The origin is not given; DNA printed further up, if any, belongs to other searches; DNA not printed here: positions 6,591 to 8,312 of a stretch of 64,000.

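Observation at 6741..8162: HAMP-GAF sensor whose GGDEF domain has lost the catalytic signature (GDNEF, NIDNF)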

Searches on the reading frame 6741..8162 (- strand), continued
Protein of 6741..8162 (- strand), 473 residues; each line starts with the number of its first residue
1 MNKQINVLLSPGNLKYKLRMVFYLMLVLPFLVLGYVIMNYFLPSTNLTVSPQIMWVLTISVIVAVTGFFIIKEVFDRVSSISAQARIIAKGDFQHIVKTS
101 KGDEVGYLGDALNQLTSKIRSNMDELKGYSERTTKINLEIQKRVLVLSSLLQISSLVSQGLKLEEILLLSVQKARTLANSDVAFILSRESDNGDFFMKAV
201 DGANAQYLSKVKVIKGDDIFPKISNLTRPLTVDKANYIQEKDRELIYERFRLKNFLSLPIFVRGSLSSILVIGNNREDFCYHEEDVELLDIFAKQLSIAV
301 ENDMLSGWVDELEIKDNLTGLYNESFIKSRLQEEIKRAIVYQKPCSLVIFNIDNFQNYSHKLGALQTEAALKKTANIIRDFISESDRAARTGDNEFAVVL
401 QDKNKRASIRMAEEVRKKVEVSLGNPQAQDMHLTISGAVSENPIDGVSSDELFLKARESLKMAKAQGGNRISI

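Call 11: find_homologous_proteins(query=window:6741-8162:-, max_evalue=1e-10)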
Query window:6741-8162:- (473 aa): 686 proteins with E <= 1e-10 among 8000 candidates; the best 120 are listed.
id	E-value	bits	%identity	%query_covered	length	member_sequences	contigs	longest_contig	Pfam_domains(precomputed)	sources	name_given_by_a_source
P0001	0.0e+0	1011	100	100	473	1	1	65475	PF13185.13,PF01590.33,PF00990.27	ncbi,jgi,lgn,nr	ncbi:MAG: diguanylate cyclase [Candidatus Omnitrophica bacterium]|jgi:diguanylate cyclase (GGDEF)-li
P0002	9.7e-178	610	60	100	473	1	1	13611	PF13185.13,PF01590.33,PF13492.13,PF00990.27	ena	-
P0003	1.0e-177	610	59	100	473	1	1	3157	PF13185.13,PF01590.33,PF13492.13,PF00990.27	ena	-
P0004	1.5e-177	609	60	100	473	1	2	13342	PF13185.13,PF01590.33,PF13492.13,PF00990.27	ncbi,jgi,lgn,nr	ncbi:MAG: diguanylate cyclase [Candidatus Omnitrophica bacterium]|nr:diguanylate cyclase [Candidatus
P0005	2.9e-175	602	59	100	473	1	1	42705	PF00672.31,PF13185.13,PF01590.33,PF13492.13,PF00990.27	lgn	-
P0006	1.6e-170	586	58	100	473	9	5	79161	PF13185.13,PF01590.33,PF13492.13,PF00990.27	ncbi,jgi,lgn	ncbi:MAG: diguanylate cyclase [Candidatus Omnitrophota bacterium]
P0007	4.6e-169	581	60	95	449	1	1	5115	PF13185.13,PF01590.33,PF13492.13,PF00990.27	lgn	-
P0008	5.3e-169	581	59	95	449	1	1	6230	PF13185.13,PF01590.33,PF13492.13,PF00990.27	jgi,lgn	-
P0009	1.5e-168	579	57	100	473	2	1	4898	PF13185.13,PF01590.33,PF13492.13,PF00990.27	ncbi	-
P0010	2.5e-168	579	57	100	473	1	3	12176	PF13185.13,PF01590.33,PF13492.13,PF00990.27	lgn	-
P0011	7.1e-168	577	57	99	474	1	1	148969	PF00672.31,PF13185.13,PF01590.33,PF13492.13,PF00990.27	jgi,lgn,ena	-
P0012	1.8e-164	566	55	100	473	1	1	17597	PF13185.13,PF01590.33,PF13492.13,PF00990.27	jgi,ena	-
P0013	1.5e-163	563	56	100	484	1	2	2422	PF00672.31,PF13185.13,PF01590.33,PF13492.13,PF00990.27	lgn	-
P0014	3.1e-163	562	55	100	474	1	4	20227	PF00672.31,PF13185.13,PF01590.33,PF13492.13,PF00990.27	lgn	-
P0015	2.2e-158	546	53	99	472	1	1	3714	PF00672.31,PF13185.13,PF01590.33,PF13492.13,PF00990.27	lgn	-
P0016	5.8e-158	545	54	99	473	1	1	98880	PF13185.13,PF01590.33,PF13492.13,PF00990.27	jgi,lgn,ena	-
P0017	6.8e-158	544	53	99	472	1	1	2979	PF00672.31,PF13185.13,PF01590.33,PF13492.13,PF00990.27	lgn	-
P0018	9.3e-155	534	54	100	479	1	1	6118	PF00672.31,PF13185.13,PF01590.33,PF13492.13,PF00990.27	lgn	-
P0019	1.1e-154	534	54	99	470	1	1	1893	PF00672.31,PF13185.13,PF01590.33,PF13492.13,PF00990.27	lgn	-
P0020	1.3e-154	534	54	100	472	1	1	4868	PF13185.13,PF01590.33,PF13492.13,PF00990.27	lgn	-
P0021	7.9e-154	531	53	100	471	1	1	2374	PF00672.31,PF13185.13,PF01590.33,PF13492.13,PF00990.27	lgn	-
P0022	2.2e-153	530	54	100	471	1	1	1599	PF00672.31,PF13185.13,PF01590.33,PF13492.13,PF00990.27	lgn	-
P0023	2.3e-153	529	53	100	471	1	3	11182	PF00672.31,PF13185.13,PF01590.33,PF13492.13,PF00990.27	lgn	-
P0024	2.4e-153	529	55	100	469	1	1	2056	PF00672.31,PF13185.13,PF01590.33,PF13492.13,PF00990.27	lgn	-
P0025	2.5e-153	529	55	98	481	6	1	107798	PF00672.31,PF13185.13,PF01590.33,PF13492.13,PF00990.27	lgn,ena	-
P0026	2.6e-153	529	53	98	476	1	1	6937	PF00672.31,PF13185.13,PF01590.33,PF13492.13,PF00990.27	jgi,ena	-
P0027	2.7e-153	529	53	99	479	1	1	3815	PF00672.31,PF13185.13,PF01590.33,PF13492.13,PF00990.27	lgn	-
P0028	1.2e-152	527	53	100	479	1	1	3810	PF00672.31,PF13185.13,PF01590.33,PF00990.27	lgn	-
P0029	1.5e-152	527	54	100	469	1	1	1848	PF13185.13,PF01590.33,PF00990.27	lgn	-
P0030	1.5e-152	527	54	100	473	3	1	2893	PF00672.31,PF13185.13,PF01590.33,PF00990.27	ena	-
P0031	1.9e-152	526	54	100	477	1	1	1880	PF00672.31,PF13185.13,PF01590.33,PF13492.13,PF00990.27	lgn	-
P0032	1.9e-152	526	52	100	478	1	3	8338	PF00672.31,PF13185.13,PF01590.33,PF13492.13,PF00990.27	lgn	-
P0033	2.8e-152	526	54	99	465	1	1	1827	PF00672.31,PF13185.13,PF01590.33,PF13492.13,PF00990.27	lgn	-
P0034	3.1e-152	526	53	100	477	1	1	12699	PF00672.31,PF13185.13,PF01590.33,PF13492.13,PF00990.27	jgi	-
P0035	3.7e-152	525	55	100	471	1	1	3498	PF00672.31,PF13185.13,PF01590.33,PF13492.13,PF00990.27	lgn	-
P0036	4.5e-152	525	52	99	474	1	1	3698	PF00672.31,PF13185.13,PF01590.33,PF13492.13,PF24898.3,PF00990.27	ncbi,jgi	-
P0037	4.8e-152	525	54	100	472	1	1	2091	PF00672.31,PF13185.13,PF01590.33,PF13492.13,PF00990.27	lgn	-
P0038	6.6e-152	525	55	97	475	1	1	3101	PF00672.31,PF13185.13,PF01590.33,PF13492.13,PF00990.27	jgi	jgi:diguanylate cyclase (GGDEF)-like protein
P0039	8.0e-152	524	55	98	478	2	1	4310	PF00672.31,PF13185.13,PF01590.33,PF13492.13,PF00990.27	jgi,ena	-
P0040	1.0e-151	524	54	100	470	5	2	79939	PF00672.31,PF13185.13,PF01590.33,PF13492.13,PF00990.27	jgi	jgi:diguanylate cyclase (GGDEF)-like protein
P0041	1.0e-151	524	52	100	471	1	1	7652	PF00672.31,PF13185.13,PF01590.33,PF13492.13,PF00990.27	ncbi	-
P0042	1.3e-151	524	53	100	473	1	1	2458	PF00672.31,PF13185.13,PF01590.33,PF00990.27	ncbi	-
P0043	1.4e-151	524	54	99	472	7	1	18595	PF00672.31,PF13185.13,PF01590.33,PF13492.13,PF00990.27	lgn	-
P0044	1.5e-151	524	51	98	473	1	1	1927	PF00672.31,PF13185.13,PF01590.33,PF13492.13,PF00990.27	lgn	-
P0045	1.5e-151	523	54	98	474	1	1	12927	PF00672.31,PF13185.13,PF01590.33,PF13492.13,PF00990.27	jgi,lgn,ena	-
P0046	1.6e-151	523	53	98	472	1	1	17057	PF00672.31,PF13185.13,PF01590.33,PF13492.13,PF00990.27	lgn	-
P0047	4.0e-151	522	55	98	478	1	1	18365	PF00672.31,PF13185.13,PF01590.33,PF13492.13,PF00990.27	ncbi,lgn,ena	-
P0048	4.4e-151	522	55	99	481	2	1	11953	PF00672.31,PF13185.13,PF01590.33,PF13492.13,PF00990.27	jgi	-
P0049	5.5e-151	522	54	98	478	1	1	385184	PF00672.31,PF13185.13,PF01590.33,PF13492.13,PF00990.27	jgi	-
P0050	9.2e-151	521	53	99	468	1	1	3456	PF00672.31,PF13185.13,PF01590.33,PF13492.13,PF00990.27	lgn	-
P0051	9.2e-151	521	54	100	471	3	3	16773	PF00672.31,PF13185.13,PF01590.33,PF00990.27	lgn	-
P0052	9.5e-151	521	53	100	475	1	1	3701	PF00672.31,PF13185.13,PF01590.33,PF13492.13,PF00990.27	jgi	jgi:diguanylate cyclase (GGDEF)-like protein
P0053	9.6e-151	521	53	99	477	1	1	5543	PF00672.31,PF13185.13,PF01590.33,PF13492.13,PF00990.27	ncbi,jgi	ncbi:MAG: diguanylate cyclase [Candidatus Omnitrophota bacterium]|jgi:diguanylate cyclase (GGDEF)-li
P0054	1.1e-150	521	52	98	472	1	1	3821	PF00672.31,PF13185.13,PF01590.33,PF13492.13,PF00990.27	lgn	-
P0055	1.1e-150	521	53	99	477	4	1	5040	PF00672.31,PF13185.13,PF01590.33,PF00990.27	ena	-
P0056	1.5e-150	520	53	100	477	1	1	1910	PF00672.31,PF13185.13,PF01590.33,PF13492.13,PF00990.27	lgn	-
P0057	1.6e-150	520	53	100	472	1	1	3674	PF00672.31,PF13185.13,PF01590.33,PF13492.13,PF00990.27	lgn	-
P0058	1.7e-150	520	54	99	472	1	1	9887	PF00672.31,PF13185.13,PF01590.33,PF13492.13,PF00990.27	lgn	-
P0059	2.1e-150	520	52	100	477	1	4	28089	PF00672.31,PF13185.13,PF01590.33,PF13492.13,PF00990.27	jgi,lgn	-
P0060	2.6e-150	519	53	100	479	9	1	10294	PF00672.31,PF13185.13,PF01590.33,PF13492.13,PF00990.27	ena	-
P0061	2.6e-150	519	51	100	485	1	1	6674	PF00672.31,PF13185.13,PF01590.33,PF13492.13,PF00990.27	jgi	-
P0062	2.9e-150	519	54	100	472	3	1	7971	PF00672.31,PF13185.13,PF01590.33,PF13492.13,PF00990.27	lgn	-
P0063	3.8e-150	519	52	99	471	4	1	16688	PF00672.31,PF13185.13,PF01590.33,PF13492.13,PF00990.27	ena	-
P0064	4.2e-150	519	53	100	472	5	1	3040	PF00672.31,PF13185.13,PF01590.33,PF13492.13,PF00990.27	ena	-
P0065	5.1e-150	518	51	100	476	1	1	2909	PF00672.31,PF13185.13,PF01590.33,PF00990.27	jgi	-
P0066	5.6e-150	518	51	100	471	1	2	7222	PF00672.31,PF13185.13,PF01590.33,PF13492.13,PF00990.27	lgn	-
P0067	5.7e-150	518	52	100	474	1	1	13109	PF13185.13,PF01590.33,PF13492.13,PF00990.27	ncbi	-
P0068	7.7e-150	518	52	99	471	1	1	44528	PF00672.31,PF13185.13,PF01590.33,PF13492.13,PF00990.27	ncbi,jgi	ncbi:MAG: diguanylate cyclase [Candidatus Omnitrophota bacterium]|jgi:diguanylate cyclase (GGDEF)-li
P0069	8.9e-150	518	52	100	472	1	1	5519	PF00672.31,PF13185.13,PF01590.33,PF13492.13,PF00990.27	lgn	-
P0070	1.0e-149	517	53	100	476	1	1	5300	PF00672.31,PF13185.13,PF01590.33,PF13492.13,PF00990.27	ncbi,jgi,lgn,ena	ncbi:MAG: diguanylate cyclase [Candidatus Omnitrophota bacterium]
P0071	2.8e-149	516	51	100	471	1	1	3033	PF00672.31,PF13185.13,PF01590.33,PF13492.13,PF00990.27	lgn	-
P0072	3.8e-149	516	54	97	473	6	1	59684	PF00672.31,PF13185.13,PF01590.33,PF13492.13,PF00990.27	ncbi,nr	ncbi:MAG: diguanylate cyclase [Candidatus Omnitrophica bacterium]|nr:diguanylate cyclase [Candidatus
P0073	4.1e-149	515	53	100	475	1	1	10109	PF13185.13,PF01590.33,PF13492.13,PF00990.27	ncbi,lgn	-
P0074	5.2e-149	515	52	100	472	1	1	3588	PF00672.31,PF13185.13,PF01590.33,PF13492.13,PF00990.27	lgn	-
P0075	5.8e-149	515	52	98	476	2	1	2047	PF00672.31,PF13185.13,PF01590.33,PF13492.13,PF00990.27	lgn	-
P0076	6.2e-149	515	53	99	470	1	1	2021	PF00672.31,PF13185.13,PF01590.33,PF13492.13,PF00990.27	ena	-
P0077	6.2e-149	515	53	100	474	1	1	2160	PF00672.31,PF13185.13,PF01590.33,PF13492.13,PF00990.27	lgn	-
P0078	8.1e-149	514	51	100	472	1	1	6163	PF00672.31,PF13185.13,PF01590.33,PF13492.13,PF00990.27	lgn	-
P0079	8.5e-149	514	55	93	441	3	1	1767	PF13185.13,PF01590.33,PF13492.13,PF00990.27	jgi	-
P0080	9.0e-149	514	53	98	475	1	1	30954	PF00672.31,PF13185.13,PF01590.33,PF13492.13,PF00990.27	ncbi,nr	ncbi:MAG: diguanylate cyclase [Candidatus Omnitrophica bacterium]|nr:diguanylate cyclase [Candidatus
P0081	9.5e-149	514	51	100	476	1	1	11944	PF00672.31,PF13185.13,PF01590.33,PF00990.27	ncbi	-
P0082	1.3e-148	514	51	100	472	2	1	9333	PF00672.31,PF13185.13,PF01590.33,PF13492.13,PF00990.27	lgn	-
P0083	1.4e-148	514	52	100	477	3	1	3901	PF13185.13,PF01590.33,PF00990.27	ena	-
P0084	1.5e-148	514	53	99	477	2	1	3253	PF00672.31,PF13185.13,PF01590.33,PF00990.27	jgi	-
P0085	1.7e-148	513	51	100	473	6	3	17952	PF13185.13,PF01590.33,PF13492.13,PF00990.27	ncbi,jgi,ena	-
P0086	1.7e-148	513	52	100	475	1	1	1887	PF13185.13,PF01590.33,PF13492.13,PF00990.27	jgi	-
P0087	1.8e-148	513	53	100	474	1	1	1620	PF00672.31,PF13185.13,PF01590.33,PF13492.13,PF00990.27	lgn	-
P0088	1.9e-148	513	53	98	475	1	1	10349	PF00672.31,PF13185.13,PF01590.33,PF13492.13,PF00990.27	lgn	-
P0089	2.6e-148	513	53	98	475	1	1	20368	PF00672.31,PF13185.13,PF01590.33,PF13492.13,PF00990.27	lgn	-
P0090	3.6e-148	512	52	100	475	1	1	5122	PF00672.31,PF13185.13,PF01590.33,PF13492.13,PF00990.27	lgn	-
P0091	4.9e-148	512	54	99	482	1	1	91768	PF00672.31,PF13185.13,PF01590.33,PF13492.13,PF00990.27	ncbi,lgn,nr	ncbi:MAG: diguanylate cyclase [Candidatus Omnitrophica bacterium]|nr:diguanylate cyclase [Candidatus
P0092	5.1e-148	512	54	97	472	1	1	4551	PF00672.31,PF13185.13,PF01590.33,PF13492.13,PF00990.27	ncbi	-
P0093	5.8e-148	512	50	100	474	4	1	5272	PF00672.31,PF13185.13,PF01590.33,PF13492.13,PF00990.27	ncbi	-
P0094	8.9e-148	511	52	100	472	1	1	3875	PF00672.31,PF13185.13,PF01590.33,PF13492.13,PF00990.27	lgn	-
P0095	1.1e-147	511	52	98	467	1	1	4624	PF00672.31,PF13185.13,PF01590.33,PF13492.13,PF00990.27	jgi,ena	-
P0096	1.1e-147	511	52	100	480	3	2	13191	PF00672.31,PF13185.13,PF01590.33,PF13492.13,PF00990.27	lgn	-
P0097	1.9e-147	510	52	99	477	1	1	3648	PF00672.31,PF13185.13,PF01590.33,PF00990.27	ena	-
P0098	2.2e-147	510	53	100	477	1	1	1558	PF00672.31,PF00990.27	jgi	jgi:diguanylate cyclase (GGDEF)-like protein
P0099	2.3e-147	510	54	95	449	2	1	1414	PF13185.13,PF01590.33,PF13492.13,PF00990.27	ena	-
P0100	2.9e-147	509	50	100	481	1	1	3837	PF13185.13,PF01590.33,PF13492.13,PF24898.3,PF00990.27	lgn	-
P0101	3.6e-147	509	51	98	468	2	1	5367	PF00672.31,PF13185.13,PF01590.33,PF13492.13,PF00990.27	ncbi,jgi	-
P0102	4.4e-147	509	50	100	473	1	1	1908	PF00672.31,PF13185.13,PF01590.33,PF13492.13,PF00990.27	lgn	-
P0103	4.5e-147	509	51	99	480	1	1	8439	PF00672.31,PF13185.13,PF01590.33,PF13492.13,PF00990.27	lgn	-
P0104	4.5e-147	509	51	99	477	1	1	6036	PF00672.31,PF13185.13,PF01590.33,PF00990.27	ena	-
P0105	4.7e-147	509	51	100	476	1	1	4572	PF00672.31,PF13185.13,PF01590.33,PF00990.27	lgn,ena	-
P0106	4.8e-147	509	53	98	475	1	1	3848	PF00672.31,PF13185.13,PF01590.33,PF13492.13,PF00990.27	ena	-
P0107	5.1e-147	509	55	97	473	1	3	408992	PF00672.31,PF13185.13,PF01590.33,PF13492.13,PF00990.27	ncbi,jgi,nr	ncbi:MAG: diguanylate cyclase [Candidatus Omnitrophota bacterium]|jgi:diguanylate cyclase (GGDEF)-li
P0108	6.1e-147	508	53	95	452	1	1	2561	PF00672.31,PF13185.13,PF01590.33,PF13492.13,PF00990.27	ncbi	-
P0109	6.5e-147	508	53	99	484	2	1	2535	PF00672.31,PF13185.13,PF01590.33,PF13492.13,PF00990.27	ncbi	-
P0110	7.1e-147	508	52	100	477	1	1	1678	PF00672.31,PF13185.13,PF01590.33,PF13492.13,PF00990.27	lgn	-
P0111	7.2e-147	508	52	100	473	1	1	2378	PF00672.31,PF13185.13,PF01590.33,PF13492.13,PF00990.27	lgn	-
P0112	7.6e-147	508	51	100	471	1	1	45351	PF00672.31,PF13185.13,PF01590.33,PF00990.27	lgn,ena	-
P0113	1.6e-146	507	52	98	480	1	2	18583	PF00672.31,PF13185.13,PF01590.33,PF13492.13,PF00990.27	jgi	-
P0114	2.1e-146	507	51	99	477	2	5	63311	PF00672.31,PF13185.13,PF01590.33,PF00990.27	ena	-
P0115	2.2e-146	506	49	99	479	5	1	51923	PF00672.31,PF13185.13,PF01590.33,PF13492.13,PF00990.27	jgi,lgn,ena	-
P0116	2.3e-146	506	52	99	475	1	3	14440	PF00672.31,PF13185.13,PF01590.33,PF13492.13,PF00990.27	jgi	jgi:diguanylate cyclase (GGDEF)-like protein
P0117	2.9e-146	506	52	98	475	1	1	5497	PF00672.31,PF13185.13,PF01590.33,PF13492.13,PF00990.27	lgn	-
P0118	3.3e-146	506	51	100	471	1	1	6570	PF00672.31,PF13185.13,PF01590.33,PF00990.27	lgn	-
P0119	3.5e-146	506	52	98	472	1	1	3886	PF00672.31,PF13185.13,PF01590.33,PF13492.13,PF00990.27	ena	-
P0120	3.7e-146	506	53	98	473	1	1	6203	PF00672.31,PF13185.13,PF22335.2,PF01590.33,PF13492.13,PF00990.27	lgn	-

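Call 15: find_encoding_contigs(protein=P0107, flank=10000, max_places=1)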
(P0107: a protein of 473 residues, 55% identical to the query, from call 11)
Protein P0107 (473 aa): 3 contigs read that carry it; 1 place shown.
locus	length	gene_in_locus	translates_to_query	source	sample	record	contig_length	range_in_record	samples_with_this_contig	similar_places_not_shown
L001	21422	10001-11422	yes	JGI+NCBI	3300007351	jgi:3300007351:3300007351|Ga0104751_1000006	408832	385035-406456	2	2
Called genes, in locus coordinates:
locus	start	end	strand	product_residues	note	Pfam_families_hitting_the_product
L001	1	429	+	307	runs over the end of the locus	PF00849:PseudoU_synth_2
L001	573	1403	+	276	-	-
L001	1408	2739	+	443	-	PF00275:EPSP_synthase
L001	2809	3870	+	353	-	PF00022:Actin, PF06723:MreB_Mbl, PF11104:PilM_2 (faint), PF00012:HSP70, PF14450:FtsA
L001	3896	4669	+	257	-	PF04085:MreC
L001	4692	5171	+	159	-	PF04093:MreD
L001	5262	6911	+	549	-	PF03717:PBP_dimer, PF00905:Transpeptidase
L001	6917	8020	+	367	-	PF01098:FTSW_RODA_SPOVE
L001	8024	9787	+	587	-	PF19864:Radical_SAM_N2, PF04055:Radical_SAM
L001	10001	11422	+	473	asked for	PF00672:HAMP (weak), PF01590:GAF, PF13185:GAF_2, PF13492:GAF_3 (weak), PF00990:GGDEF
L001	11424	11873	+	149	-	PF05157:MshEN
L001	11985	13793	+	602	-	PF05157:MshEN, PF00437:T2SSE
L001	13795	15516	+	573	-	PF05157:MshEN, PF00437:T2SSE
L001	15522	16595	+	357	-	PF13487:HD_5, PF01966:HD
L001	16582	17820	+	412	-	PF28597:T2SSF_N, PF00482:T2SSF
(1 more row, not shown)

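Call 16: find_encoding_contigs(protein=P0011, flank=10000, max_places=1)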
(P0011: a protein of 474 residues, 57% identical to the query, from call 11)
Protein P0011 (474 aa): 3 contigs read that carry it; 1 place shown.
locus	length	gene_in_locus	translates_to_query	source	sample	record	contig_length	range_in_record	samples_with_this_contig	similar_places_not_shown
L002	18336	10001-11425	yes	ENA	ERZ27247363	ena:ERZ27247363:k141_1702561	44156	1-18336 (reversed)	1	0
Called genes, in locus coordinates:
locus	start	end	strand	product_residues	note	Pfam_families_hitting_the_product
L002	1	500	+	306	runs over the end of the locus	PF00849:PseudoU_synth_2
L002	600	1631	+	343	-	-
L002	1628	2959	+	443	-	PF00275:EPSP_synthase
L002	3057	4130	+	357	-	PF00022:Actin, PF06723:MreB_Mbl, PF11104:PilM_2 (faint), PF00012:HSP70, PF14450:FtsA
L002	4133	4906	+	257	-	PF04085:MreC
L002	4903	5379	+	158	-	-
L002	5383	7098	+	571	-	PF03717:PBP_dimer, PF00905:Transpeptidase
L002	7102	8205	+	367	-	PF01098:FTSW_RODA_SPOVE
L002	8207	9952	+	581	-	PF19864:Radical_SAM_N2, PF04055:Radical_SAM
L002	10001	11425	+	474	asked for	PF00672:HAMP (weak), PF01590:GAF, PF13185:GAF_2, PF13492:GAF_3 (weak), PF00990:GGDEF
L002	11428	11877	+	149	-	PF05157:MshEN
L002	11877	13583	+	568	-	PF05157:MshEN, PF00437:T2SSE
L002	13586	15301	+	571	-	PF05157:MshEN, PF00437:T2SSE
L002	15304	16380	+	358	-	PF00072:Response_reg (weak), PF13487:HD_5, PF01966:HD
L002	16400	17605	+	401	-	PF28597:T2SSF_N, PF00482:T2SSF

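Call 17: find_encoding_contigs(protein=P0115, flank=10000, max_places=1)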
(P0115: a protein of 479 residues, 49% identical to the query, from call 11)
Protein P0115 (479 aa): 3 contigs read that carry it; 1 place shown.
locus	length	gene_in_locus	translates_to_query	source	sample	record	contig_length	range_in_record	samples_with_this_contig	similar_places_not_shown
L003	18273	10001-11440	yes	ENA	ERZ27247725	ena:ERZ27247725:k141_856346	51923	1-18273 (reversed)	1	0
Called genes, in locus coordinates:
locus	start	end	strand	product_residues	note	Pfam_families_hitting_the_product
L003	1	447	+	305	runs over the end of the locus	PF01479:S4 (weak), PF00849:PseudoU_synth_2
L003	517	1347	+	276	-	-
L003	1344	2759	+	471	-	PF00275:EPSP_synthase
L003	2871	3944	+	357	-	PF00022:Actin (weak), PF06723:MreB_Mbl, PF11104:PilM_2 (faint), PF00012:HSP70, PF14450:FtsA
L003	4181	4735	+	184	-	PF04085:MreC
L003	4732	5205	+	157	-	PF04093:MreD (faint)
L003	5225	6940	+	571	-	PF03717:PBP_dimer, PF00905:Transpeptidase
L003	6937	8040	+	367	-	PF01098:FTSW_RODA_SPOVE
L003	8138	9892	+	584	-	PF19864:Radical_SAM_N2, PF04055:Radical_SAM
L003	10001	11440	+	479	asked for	PF00672:HAMP (weak), PF01590:GAF, PF13185:GAF_2, PF13492:GAF_3, PF00990:GGDEF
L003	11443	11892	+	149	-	PF05157:MshEN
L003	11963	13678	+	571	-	PF05157:MshEN, PF00437:T2SSE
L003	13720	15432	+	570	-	PF05157:MshEN, PF00437:T2SSE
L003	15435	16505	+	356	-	PF00072:Response_reg, PF13487:HD_5, PF01966:HD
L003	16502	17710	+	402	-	PF28597:T2SSF_N, PF00482:T2SSF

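Call 30: predict_structure(alignment_id=A1)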
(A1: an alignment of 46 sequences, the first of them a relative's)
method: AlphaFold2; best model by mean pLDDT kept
length: 473 residues; sequences in the alignment: 46
mean_pLDDT: 81.3   pTM: 0.48
mean pLDDT of the five models: 81.3, 80.9, 78.9, 77.4, 73.5
residues with pLDDT >= 90: 71; 70-90: 349; 50-70: 45; < 50: 8
segments of 3 or more residues with pLDDT < 50: 1-4
pLDDT, mean of each block of 10 residues (from residue 1): 48 66 74 70 54 74 80 83 83 76 77 86 83 81 80 79 85 87 87 82 85 81 79 77 83 88 86 85 85 86 69 71 85 86 89 89 87 92 88 90 89 92 73 89 84 91 88 89
secondary structure, 60 per line:
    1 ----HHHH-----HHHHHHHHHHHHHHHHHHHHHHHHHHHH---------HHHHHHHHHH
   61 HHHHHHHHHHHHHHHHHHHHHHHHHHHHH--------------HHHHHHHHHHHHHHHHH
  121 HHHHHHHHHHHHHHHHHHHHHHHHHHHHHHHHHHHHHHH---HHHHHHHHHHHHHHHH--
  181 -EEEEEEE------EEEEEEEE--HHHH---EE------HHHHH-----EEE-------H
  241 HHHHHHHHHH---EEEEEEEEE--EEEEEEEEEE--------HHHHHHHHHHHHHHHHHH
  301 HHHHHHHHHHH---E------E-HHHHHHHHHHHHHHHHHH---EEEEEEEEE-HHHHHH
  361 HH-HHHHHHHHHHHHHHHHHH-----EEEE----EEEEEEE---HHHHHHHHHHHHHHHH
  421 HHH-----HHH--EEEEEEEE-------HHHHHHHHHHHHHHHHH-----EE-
elements in order: H5-8 H14-41 H51-89 H104-159 H163-178 E182-188 E195-202 H205-208 H220-224 E230-232 H240-250 E254-262 E265-274 H283-311 H324-341 E345-353 H355-362 H364-381 E387-390 E395-401 H405-423 E434-441 H449-465
